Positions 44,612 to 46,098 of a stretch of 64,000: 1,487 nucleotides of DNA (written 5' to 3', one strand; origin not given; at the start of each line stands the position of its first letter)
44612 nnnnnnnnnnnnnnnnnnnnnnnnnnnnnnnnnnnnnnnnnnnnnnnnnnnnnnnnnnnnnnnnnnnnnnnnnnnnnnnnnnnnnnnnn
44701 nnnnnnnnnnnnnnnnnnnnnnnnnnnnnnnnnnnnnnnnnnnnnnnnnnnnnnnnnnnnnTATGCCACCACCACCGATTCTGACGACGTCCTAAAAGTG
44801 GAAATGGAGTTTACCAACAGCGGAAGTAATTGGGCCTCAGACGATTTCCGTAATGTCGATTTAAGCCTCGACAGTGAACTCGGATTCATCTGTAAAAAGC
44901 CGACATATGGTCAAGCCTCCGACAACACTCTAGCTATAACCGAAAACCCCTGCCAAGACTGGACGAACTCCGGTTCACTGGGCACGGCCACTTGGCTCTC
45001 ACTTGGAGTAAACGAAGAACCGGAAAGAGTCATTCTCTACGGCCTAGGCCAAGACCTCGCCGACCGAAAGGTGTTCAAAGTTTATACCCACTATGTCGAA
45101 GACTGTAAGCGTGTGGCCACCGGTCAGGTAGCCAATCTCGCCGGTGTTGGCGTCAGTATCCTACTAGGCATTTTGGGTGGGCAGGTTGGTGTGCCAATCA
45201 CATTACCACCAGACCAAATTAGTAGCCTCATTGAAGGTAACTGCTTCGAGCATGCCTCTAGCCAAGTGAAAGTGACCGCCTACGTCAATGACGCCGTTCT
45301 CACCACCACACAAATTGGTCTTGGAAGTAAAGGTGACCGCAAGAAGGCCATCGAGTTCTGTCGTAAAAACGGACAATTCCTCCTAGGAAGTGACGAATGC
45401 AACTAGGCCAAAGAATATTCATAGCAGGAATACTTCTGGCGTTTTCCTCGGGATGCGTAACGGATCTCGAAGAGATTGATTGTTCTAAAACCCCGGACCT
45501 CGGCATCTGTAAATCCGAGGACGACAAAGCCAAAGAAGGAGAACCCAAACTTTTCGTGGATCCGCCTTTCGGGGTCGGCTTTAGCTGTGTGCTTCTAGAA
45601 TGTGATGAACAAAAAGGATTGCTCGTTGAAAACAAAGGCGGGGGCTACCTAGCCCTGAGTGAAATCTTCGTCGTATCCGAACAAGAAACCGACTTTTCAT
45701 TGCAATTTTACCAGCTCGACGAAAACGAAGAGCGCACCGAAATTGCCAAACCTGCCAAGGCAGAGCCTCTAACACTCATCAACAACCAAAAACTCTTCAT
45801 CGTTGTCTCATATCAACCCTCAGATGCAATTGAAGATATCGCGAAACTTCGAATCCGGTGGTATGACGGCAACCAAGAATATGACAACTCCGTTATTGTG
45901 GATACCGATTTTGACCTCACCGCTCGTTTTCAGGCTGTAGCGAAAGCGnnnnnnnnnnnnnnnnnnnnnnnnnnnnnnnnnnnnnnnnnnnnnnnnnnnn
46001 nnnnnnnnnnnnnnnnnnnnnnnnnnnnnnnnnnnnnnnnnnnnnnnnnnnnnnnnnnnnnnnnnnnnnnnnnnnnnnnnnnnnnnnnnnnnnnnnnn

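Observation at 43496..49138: Translationally coupled pair of giant ASH/choice-of-anchor-D lipoproteins followed by cNMP-binding and CheY-like genes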

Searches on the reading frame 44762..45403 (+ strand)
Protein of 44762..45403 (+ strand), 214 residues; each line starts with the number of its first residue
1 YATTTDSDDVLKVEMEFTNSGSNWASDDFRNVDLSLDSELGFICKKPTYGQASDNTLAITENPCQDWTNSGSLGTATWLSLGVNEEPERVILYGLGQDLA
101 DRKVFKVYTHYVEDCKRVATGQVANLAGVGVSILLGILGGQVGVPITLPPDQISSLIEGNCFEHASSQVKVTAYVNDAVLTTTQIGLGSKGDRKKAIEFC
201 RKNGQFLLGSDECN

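Call 31: predict_structure(alignment_id=A4)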
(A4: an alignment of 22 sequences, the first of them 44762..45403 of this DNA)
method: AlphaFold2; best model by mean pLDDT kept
length: 214 residues; sequences in the alignment: 22
mean_pLDDT: 77.9   pTM: 0.72
mean pLDDT of the five models: 77.9, 76.6, 76.4, 75.3, 74.9
residues with pLDDT >= 90: 86; 70-90: 53; 50-70: 64; < 50: 11
segments of 3 or more residues with pLDDT < 50: 1-4
pLDDT, mean of each block of 10 residues (from residue 1): 59 87 52 91 93 89 93 88 80 82 94 62 53 51 58 58 74 95 92 95 89 76
secondary structure, 60 per line:
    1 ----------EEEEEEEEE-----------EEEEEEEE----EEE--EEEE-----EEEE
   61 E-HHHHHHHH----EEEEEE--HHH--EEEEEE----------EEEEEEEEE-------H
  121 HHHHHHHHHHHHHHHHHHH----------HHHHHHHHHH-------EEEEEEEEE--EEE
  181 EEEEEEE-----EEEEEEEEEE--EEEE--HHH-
elements in order: E11-19 E31-38 E43-45 E48-51 E57-61 H63-70 E75-80 E88-93 E104-112 H120-139 H150-159 E167-175 E178-187 E193-202 E205-208
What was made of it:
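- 44762..45403 (+): A-CTD (aa 423-636): a family-specific beta-sandwich domain. AF2 pLDDT 77.9 (call 31).
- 45104..45244 (+): Hydrophobic Gly-rich helical insert of A-CTD (aa 537-583), bracketed by invariant Cys537 and Cys583. Core sequence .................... Predicted helix-loop-helix with low pLDDT of 51-62 (call 31).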

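Call 36: fold_search(model_id=the predicted structure, library=pdb)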
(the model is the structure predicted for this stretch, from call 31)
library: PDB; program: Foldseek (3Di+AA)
matches with E <= 10: 1330; with E <= 0.001: 0
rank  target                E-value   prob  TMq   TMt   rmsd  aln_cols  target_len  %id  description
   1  3u6g_B                7.0e-03  0.98  0.30  0.46   8.6       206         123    6  Crystal structure of a domain of unknown function, DUF4425 (BVU_3708) from Bacteroides vulgatus ATCC 8482 at 1.35 A re (released 2011-11-02)
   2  4qey_A                7.4e-03  0.99  0.30  0.47   9.3       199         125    8  Crystal structure of a DUF4425 family protein (BACOVA_05332) from Bacteroides ovatus ATCC 8483 at 2.52 A resolution (released 2014-07-16)
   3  4qey_B                9.3e-03  0.99  0.30  0.48   9.3       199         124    8  Crystal structure of a DUF4425 family protein (BACOVA_05332) from Bacteroides ovatus ATCC 8483 at 2.52 A resolution (released 2014-07-16)
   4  4qey_D                1.4e-02  0.99  0.29  0.47   9.4       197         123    9  Crystal structure of a DUF4425 family protein (BACOVA_05332) from Bacteroides ovatus ATCC 8483 at 2.52 A resolution (released 2014-07-16)
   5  2lrg_MODEL_1_A        1.6e-02  0.97  0.28  0.43   9.6       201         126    5  NMR structure of the protein YP_001300941.1 from Bacteroides vulgatus (released 2012-04-18)
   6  2lge_MODEL_1_A        1.8e-02  0.96  0.29  0.44  13.5       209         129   10  NMR structure of the calcium-bound form of the protein YP_001302112.1 from Parabacteroides distasonis (released 2011-08-10)
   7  3u6g_A                2.0e-02  0.95  0.28  0.44   8.6       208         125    6  Crystal structure of a domain of unknown function, DUF4425 (BVU_3708) from Bacteroides vulgatus ATCC 8482 at 1.35 A re (released 2011-11-02)
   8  5umi_A                3.5e-02  0.77  0.22  0.34   7.4       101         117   14  Clostridium difficile TcdA-CROPs bound to PA50 Fab (released 2017-07-19)
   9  8i5b_B                4.2e-02  0.25  0.18  0.20  18.1       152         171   10  Structure of human Nav1.7 in complex with bupivacaine (released 2023-06-14)
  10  9c2h_E                4.7e-02  0.60  0.21  0.33   7.5       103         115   12  SARS-CoV-2 Nucleocapsid Dimerization Domain bound to Fab-NP1E9 and Fab-NP3B4 (released 2025-05-14)
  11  6ey0_E                5.8e-02  0.38  0.19  0.28   9.3       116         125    9  N-terminal part (residues 30-212) of PorM with the llama nanobody nb01 (released 2018-02-07)
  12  6tou_A                6.2e-02  0.41  0.19  0.18   9.9       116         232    9  Rabies virus glycoprotein PH domain in complex with the scFv fragment of broadly neutralizing human antibody RVC20 (released 2020-02-12)
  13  6bf9_C                6.5e-02  0.12  0.18  0.18  25.1       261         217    9  Cryo-EM structure of human insulin degrading enzyme in complex with FAB H11-E heavy chain, FAB H11-E light chain (released 2018-02-07)
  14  7p4l_C                6.9e-02  0.10  0.12  0.06  29.6       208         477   12  Crystal structure of the trimeric ectodomain of archaeal Fusexin1 (Fsx1) (released 2022-07-13)
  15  6agf_B                7.3e-02  0.16  0.15  0.18  19.2       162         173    9  Structure of the human voltage-gated sodium channel Nav1.4 in complex with beta1 (released 2018-10-10)
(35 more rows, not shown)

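Call 66: fold_search(model_id=the predicted structure, library=viral)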
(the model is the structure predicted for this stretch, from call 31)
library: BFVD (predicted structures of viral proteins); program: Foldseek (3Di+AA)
matches with E <= 10: 712; with E <= 0.001: 0
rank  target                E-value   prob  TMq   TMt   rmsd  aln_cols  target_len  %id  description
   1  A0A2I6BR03            1.2e-02  0.41  0.21  0.24  26.4       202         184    9  (no name in the UniProt tables at hand)
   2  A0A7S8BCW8            2.0e-02  0.15  0.16  0.11  18.0       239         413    7  Uncharacterized protein [Medusavirus stheno T3]
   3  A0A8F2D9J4            2.6e-02  0.87  0.25  0.36  10.5       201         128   10  Uncharacterized protein [Gordonia phage VanLee]
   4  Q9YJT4                4.6e-02  0.47  0.18  0.18   7.7       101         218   12  Hemagglutinin [Myxoma virus]
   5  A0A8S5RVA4            4.9e-02  0.14  0.13  0.05  18.2       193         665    7  LPXTG cell wall anchor motif domain protein [Siphoviridae sp. ctHip2]
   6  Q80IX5                5.4e-02  0.06  0.13  0.06  17.6       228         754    8  p81 [Providence virus (isolate Helicoverpa zea/United States/vFLM1/-)]
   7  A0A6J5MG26            5.7e-02  0.08  0.14  0.09  28.8       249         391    7  Uncharacterized protein [uncultured Caudovirales phage]
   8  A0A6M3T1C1            6.8e-02  0.93  0.29  0.44   7.7       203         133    9  Membrane protein [Mycobacterium phage MA5]
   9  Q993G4                8.0e-02  0.25  0.21  0.09  20.5       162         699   11  ORF45 [callitrichine gammaherpesvirus 3]
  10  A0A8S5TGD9            8.5e-02  0.08  0.18  0.18  21.8       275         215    9  Uncharacterized protein [Myoviridae sp. ctIty1]
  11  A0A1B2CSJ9            9.5e-02  0.06  0.13  0.09  19.1       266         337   10  PlxyGVORF95 protein [Plutella xylostella granulovirus]
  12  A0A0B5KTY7            1.4e-01  0.06  0.12  0.03  29.4       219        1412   10  Glycoprotein [Shayang Spider Virus 1]
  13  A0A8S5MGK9            1.5e-01  0.05  0.14  0.14  17.4       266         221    8  Uncharacterized protein [Podoviridae sp. ct1h53]
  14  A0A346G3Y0            1.6e-01  0.13  0.21  0.19  28.1       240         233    8  (no name in the UniProt tables at hand)
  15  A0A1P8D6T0            1.8e-01  0.15  0.16  0.19  11.5       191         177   11  P3 protein [Rice stripe mosaic virus]
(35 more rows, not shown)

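Call 68: search_protein_families(library=pfam, proteins=[window:44762-45403:+], max_evalue=10)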
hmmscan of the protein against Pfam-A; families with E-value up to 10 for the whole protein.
window:44762-45403:+ (214 aa): 0 families

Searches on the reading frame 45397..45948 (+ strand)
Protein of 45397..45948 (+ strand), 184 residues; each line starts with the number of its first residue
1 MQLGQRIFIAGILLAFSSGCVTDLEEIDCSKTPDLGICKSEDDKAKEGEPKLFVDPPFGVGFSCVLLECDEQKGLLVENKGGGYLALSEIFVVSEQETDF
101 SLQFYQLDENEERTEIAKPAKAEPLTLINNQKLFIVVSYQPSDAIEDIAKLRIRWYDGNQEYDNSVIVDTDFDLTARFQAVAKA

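Call 68: search_protein_families(library=pfam, proteins=[window:45397-45948:+], max_evalue=10)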
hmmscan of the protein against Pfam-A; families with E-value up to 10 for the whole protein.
window:45397-45948:+ (184 aa): 1 family
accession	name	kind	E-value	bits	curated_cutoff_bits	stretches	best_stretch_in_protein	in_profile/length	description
PF22073.2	Cep192_D4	-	0.058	14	35.5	1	62-158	13-96/112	Cep192 domain 4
